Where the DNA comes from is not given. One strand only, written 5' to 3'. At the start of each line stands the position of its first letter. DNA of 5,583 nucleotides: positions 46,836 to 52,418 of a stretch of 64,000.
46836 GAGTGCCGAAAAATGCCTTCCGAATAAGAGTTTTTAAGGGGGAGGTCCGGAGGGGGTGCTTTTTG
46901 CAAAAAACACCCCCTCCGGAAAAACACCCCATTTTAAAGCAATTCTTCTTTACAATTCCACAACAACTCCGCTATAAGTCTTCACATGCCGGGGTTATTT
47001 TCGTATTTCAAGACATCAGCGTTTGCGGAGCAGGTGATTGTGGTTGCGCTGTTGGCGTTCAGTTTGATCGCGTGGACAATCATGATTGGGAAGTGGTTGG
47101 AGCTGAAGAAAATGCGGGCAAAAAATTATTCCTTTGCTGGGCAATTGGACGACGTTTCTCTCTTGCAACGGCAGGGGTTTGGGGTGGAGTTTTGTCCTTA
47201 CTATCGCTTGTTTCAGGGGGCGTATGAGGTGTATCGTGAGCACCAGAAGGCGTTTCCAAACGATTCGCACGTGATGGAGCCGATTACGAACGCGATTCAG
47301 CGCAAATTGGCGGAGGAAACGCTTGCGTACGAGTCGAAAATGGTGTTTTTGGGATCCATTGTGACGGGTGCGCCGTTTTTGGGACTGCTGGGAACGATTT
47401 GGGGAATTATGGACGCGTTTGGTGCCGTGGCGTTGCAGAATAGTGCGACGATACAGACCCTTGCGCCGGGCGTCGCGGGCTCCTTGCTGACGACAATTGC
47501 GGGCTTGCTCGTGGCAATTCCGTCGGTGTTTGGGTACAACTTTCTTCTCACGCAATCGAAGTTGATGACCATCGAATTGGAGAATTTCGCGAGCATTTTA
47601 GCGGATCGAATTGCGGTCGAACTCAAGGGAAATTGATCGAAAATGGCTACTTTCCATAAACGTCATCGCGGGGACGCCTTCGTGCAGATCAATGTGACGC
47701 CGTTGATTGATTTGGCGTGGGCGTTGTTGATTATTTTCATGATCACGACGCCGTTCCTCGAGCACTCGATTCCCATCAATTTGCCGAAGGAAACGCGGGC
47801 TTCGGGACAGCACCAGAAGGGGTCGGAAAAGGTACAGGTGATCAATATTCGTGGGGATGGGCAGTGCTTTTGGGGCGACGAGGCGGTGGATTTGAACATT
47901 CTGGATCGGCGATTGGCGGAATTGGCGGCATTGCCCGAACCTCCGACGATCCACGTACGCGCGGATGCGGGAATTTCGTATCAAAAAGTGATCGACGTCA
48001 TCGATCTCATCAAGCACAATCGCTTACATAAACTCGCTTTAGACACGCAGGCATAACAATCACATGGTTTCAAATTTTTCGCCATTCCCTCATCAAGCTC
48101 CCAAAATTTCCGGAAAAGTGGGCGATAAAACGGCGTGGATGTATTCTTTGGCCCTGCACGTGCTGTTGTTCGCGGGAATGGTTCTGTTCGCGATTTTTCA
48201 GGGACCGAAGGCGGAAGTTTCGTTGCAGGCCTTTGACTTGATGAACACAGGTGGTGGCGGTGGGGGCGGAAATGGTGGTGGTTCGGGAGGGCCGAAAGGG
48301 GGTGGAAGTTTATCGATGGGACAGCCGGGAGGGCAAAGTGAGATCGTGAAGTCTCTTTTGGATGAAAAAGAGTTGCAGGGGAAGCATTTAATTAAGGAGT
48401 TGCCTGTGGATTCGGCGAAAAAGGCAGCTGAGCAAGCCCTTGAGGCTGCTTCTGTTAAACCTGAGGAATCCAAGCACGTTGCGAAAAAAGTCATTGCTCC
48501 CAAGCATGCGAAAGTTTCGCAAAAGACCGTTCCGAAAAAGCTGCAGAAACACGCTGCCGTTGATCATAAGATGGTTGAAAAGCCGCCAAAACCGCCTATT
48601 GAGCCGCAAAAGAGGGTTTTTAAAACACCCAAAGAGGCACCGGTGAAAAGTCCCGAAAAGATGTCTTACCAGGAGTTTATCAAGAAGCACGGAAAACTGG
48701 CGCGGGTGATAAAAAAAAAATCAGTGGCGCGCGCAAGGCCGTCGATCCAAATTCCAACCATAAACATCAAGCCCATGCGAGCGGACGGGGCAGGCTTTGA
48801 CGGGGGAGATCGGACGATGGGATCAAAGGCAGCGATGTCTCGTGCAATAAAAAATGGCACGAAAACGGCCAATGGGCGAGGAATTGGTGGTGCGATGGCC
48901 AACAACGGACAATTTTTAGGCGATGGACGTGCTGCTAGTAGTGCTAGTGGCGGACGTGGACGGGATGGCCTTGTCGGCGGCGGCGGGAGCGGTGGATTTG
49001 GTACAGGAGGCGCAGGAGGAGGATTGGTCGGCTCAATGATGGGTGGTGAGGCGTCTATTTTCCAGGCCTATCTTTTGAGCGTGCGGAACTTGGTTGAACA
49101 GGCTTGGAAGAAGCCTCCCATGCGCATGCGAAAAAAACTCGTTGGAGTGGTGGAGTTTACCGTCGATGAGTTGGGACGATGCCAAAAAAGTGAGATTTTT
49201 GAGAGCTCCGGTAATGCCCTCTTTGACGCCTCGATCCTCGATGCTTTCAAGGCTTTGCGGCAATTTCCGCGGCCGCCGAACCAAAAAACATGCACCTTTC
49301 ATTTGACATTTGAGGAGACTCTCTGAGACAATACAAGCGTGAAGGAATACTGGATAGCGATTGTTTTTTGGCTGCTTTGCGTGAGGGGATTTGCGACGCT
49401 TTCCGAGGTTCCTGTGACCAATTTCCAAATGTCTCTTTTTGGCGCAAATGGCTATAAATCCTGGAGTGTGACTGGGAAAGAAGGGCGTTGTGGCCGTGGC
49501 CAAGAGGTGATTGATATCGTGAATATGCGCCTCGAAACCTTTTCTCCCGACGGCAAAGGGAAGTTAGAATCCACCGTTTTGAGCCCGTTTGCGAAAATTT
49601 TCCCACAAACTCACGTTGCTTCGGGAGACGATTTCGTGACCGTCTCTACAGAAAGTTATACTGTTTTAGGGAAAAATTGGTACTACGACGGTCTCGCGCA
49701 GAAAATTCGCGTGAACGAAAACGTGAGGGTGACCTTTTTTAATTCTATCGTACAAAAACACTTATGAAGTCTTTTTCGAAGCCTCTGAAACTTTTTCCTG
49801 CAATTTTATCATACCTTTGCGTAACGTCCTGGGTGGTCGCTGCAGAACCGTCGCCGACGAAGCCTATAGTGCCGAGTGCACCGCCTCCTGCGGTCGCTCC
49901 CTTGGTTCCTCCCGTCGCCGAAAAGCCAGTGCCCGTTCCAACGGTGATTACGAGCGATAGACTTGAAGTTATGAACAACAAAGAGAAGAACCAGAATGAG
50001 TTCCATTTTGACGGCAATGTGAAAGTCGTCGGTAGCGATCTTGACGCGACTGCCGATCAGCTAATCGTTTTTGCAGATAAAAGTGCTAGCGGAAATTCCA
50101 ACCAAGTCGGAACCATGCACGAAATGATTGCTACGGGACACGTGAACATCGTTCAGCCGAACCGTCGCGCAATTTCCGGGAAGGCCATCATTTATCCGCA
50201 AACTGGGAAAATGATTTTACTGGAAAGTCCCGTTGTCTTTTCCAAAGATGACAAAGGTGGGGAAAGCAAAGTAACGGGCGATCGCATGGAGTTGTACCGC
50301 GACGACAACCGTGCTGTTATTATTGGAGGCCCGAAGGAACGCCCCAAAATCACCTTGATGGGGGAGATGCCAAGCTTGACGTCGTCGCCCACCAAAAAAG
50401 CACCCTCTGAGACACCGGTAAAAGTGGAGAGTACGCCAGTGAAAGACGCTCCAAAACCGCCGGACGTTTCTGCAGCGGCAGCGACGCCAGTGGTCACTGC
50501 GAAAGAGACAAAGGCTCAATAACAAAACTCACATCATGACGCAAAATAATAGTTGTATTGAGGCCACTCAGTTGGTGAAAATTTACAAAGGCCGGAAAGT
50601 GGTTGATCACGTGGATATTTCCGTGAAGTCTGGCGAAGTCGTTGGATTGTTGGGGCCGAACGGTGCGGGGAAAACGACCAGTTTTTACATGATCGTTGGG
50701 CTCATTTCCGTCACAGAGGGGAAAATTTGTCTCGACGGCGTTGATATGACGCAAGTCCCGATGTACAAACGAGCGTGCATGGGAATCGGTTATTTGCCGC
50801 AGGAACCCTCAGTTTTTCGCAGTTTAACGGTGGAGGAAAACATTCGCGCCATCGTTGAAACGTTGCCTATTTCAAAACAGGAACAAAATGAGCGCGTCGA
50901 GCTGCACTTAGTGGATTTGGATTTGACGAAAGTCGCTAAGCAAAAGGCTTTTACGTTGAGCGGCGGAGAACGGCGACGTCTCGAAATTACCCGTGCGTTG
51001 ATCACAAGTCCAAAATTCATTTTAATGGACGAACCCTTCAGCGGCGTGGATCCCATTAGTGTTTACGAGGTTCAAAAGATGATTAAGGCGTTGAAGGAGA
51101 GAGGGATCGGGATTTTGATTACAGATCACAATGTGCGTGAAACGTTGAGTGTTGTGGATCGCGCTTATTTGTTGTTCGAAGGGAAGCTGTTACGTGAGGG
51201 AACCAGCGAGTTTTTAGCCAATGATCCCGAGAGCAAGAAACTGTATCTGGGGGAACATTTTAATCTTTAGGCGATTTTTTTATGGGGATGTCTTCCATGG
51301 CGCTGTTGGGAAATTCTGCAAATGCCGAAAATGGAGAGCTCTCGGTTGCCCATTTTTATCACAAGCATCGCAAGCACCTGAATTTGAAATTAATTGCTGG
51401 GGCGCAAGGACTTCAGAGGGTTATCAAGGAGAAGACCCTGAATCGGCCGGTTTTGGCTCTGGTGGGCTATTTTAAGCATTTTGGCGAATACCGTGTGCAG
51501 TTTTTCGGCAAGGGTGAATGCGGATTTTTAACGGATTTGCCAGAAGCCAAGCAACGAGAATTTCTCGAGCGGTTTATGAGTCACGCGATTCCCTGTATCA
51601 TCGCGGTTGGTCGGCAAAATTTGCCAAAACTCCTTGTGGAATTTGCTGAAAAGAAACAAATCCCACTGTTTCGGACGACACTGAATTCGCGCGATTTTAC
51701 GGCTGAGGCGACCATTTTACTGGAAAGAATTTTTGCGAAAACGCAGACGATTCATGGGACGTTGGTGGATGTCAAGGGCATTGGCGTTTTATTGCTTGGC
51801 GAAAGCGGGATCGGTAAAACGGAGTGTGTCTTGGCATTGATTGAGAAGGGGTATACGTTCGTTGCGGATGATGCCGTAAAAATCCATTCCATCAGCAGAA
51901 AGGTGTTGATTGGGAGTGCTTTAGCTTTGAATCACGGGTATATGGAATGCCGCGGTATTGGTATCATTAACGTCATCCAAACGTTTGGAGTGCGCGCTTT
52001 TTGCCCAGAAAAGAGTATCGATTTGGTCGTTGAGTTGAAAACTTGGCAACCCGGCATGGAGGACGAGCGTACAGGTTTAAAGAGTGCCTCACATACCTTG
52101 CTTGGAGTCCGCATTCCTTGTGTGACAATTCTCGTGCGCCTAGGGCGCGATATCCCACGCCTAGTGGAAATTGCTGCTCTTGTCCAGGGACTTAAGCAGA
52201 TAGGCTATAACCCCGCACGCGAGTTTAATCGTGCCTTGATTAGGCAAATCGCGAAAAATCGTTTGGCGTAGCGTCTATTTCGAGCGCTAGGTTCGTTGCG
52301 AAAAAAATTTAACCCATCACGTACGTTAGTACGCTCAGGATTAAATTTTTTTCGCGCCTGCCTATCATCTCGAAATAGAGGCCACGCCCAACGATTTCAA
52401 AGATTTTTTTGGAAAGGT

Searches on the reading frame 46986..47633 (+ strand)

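Call 23: search_protein_families(library=pfam, proteins=[window:46986-47633:+], max_evalue=0.001)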
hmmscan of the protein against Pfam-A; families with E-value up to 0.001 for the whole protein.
window:46986-47633:+ (216 aa): 1 family
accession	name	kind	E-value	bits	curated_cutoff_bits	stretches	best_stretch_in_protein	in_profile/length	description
PF01618.21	MotA_ExbB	-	9.9e-27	93.6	22.9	1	92-199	19-126/127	MotA/TolQ/ExbB proton channel family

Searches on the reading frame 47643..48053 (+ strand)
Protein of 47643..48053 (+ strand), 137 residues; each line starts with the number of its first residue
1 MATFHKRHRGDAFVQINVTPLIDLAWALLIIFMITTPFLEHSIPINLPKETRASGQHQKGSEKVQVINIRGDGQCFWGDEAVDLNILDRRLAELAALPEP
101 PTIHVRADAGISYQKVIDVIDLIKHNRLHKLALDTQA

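Call 23: search_protein_families(library=pfam, proteins=[window:47643-48053:+], max_evalue=0.001)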
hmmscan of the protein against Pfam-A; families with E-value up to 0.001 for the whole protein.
window:47643-48053:+ (137 aa): 1 family
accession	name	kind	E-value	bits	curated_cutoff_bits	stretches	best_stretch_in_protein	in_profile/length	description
PF02472.21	ExbD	-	5.1e-26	91.7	25.4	1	15-136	7-126/128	Biopolymer transport protein ExbD/TolR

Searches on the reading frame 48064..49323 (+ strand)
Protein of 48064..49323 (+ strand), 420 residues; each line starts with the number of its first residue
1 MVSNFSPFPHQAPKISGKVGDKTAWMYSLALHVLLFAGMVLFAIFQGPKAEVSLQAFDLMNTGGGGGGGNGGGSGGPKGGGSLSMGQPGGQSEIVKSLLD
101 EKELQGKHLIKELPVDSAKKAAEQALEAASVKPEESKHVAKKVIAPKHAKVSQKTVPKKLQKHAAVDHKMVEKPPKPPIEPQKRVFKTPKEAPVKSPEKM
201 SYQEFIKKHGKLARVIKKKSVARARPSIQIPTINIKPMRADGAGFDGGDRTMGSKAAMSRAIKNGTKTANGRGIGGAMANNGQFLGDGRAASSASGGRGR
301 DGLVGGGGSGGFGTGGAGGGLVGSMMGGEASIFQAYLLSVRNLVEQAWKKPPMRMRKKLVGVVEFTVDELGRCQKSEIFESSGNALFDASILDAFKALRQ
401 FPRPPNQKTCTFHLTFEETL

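Call 23: search_protein_families(library=pfam, proteins=[window:48064-49323:+], max_evalue=0.001)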
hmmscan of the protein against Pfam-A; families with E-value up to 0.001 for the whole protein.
window:48064-49323:+ (420 aa): 2 families
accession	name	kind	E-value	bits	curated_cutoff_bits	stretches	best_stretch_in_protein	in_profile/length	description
PF13103.11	TonB_2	-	1e-11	45.2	22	1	334-416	2-83/85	TonB C terminal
PF03544.19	TonB_C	-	1.2e-06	29.3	24.6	1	362-415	19-74/79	Gram-negative bacterial TonB protein C-terminal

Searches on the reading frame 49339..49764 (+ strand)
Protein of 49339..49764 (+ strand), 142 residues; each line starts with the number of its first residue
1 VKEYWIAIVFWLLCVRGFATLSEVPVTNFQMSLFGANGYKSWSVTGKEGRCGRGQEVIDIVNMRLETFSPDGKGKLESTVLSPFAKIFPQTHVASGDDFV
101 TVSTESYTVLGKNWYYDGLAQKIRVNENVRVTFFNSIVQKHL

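Call 23: search_protein_families(library=pfam, proteins=[window:49339-49764:+], max_evalue=0.001)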
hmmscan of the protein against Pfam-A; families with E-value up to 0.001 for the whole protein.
window:49339-49764:+ (142 aa): 1 family
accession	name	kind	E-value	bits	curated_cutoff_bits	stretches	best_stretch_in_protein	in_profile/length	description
PF06835.18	LptC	-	1.9e-06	28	21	1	25-131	69-172/175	Lipopolysaccharide-assembly, LptC-related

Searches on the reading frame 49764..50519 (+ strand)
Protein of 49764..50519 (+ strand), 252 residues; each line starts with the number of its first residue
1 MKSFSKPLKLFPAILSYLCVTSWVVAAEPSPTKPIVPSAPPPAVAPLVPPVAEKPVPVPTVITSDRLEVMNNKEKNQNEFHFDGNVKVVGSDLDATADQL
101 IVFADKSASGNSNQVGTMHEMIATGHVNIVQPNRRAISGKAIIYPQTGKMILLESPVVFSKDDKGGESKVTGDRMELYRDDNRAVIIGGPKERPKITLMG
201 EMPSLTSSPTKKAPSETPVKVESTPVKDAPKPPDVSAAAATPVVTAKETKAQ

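Call 23: search_protein_families(library=pfam, proteins=[window:49764-50519:+], max_evalue=0.001)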
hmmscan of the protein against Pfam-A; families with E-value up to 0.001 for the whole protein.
window:49764-50519:+ (252 aa): 1 family
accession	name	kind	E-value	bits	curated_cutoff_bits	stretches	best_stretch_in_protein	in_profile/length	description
PF03968.19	LptD_N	-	3.4e-08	34.2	20.4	1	62-181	2-111/113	LptA/(LptD N-terminal domain) LPS transport protein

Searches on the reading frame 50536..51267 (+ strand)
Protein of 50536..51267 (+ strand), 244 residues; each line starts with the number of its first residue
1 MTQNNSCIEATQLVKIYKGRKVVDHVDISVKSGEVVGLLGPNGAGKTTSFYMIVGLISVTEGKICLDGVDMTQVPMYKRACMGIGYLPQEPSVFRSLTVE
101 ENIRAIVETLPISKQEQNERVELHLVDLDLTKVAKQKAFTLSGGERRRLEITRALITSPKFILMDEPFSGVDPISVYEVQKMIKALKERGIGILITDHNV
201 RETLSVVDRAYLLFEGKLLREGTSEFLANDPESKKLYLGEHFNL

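Call 23: search_protein_families(library=pfam, proteins=[window:50536-51267:+], max_evalue=0.001)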
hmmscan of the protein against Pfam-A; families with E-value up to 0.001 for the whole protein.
window:50536-51267:+ (244 aa): 2 families
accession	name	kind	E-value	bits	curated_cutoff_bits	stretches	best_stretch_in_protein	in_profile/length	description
PF00005.33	ABC_tran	-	6.4e-34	117.9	25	1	24-168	2-136/137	ABC transporter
PF13304.12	AAA_21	-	1.1e-05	26.1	27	0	112-199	213-299/304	AAA domain, putative AbiEii toxin, Type IV TA system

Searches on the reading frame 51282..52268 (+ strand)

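Call 23: search_protein_families(library=pfam, proteins=[window:51282-52268:+], max_evalue=0.001)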
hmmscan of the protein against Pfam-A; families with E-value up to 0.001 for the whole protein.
window:51282-52268:+ (329 aa): 2 families
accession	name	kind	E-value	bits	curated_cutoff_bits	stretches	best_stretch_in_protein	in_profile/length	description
PF07475.17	Hpr_kinase_C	-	3e-52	177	33.3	1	151-317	3-169/171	HPr Serine kinase C-terminal domain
PF02603.21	Hpr_kinase_N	-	3.6e-30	105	24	1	31-146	8-124/125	HPr Serine kinase N terminus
